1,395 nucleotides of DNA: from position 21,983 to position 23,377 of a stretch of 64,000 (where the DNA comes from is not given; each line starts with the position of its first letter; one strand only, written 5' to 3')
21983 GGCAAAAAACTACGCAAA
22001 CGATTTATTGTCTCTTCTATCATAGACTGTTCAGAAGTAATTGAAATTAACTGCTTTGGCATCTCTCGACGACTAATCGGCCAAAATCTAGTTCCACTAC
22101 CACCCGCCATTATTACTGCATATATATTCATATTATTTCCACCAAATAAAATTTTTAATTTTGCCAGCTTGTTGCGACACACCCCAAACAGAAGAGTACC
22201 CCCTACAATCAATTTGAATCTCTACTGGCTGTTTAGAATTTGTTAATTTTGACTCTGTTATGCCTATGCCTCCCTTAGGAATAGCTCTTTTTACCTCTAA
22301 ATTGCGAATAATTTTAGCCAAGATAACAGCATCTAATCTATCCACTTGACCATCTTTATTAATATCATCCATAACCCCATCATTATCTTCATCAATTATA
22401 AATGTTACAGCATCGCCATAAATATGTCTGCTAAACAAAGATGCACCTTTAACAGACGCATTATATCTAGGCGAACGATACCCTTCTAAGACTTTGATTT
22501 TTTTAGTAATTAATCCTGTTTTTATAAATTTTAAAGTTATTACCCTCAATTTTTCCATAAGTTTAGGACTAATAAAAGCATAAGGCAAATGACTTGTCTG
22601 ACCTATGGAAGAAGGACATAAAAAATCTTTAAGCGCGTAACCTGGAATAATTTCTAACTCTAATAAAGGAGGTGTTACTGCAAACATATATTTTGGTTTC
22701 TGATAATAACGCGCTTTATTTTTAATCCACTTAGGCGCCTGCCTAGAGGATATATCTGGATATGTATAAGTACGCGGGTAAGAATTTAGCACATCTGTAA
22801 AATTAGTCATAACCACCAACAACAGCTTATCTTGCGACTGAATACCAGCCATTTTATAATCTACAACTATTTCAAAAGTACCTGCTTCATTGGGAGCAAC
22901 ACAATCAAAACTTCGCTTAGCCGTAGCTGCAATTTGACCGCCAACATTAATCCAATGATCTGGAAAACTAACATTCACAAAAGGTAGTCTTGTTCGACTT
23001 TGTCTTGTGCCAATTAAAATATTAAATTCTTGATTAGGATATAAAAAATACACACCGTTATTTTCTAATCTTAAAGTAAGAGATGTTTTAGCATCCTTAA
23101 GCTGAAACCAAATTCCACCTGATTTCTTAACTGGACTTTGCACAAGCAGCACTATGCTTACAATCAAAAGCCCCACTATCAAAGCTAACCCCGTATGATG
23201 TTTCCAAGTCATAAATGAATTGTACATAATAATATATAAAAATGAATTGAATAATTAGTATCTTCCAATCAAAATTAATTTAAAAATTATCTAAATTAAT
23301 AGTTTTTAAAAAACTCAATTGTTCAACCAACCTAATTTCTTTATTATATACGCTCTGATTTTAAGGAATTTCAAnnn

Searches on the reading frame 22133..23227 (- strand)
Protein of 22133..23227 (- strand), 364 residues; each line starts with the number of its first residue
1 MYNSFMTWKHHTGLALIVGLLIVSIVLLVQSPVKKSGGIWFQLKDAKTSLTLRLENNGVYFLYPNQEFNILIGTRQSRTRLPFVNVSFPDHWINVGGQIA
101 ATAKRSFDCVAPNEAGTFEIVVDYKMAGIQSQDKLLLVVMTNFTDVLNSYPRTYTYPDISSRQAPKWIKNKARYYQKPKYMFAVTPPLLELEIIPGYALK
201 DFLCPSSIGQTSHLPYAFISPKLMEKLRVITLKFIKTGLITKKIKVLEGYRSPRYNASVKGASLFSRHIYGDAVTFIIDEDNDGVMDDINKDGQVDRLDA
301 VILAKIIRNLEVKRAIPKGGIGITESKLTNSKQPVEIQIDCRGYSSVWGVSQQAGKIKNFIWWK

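Call 26: search_protein_families(library=pfam, proteins=[window:22133-23227:-], max_evalue=0.001)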
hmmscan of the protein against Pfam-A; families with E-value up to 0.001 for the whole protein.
window:22133-23227:- (364 aa): 1 family
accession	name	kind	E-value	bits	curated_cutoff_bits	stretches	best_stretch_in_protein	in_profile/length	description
PF08291.16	Peptidase_M15_3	-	0.00049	20.6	23.2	1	242-288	41-86/108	Peptidase M15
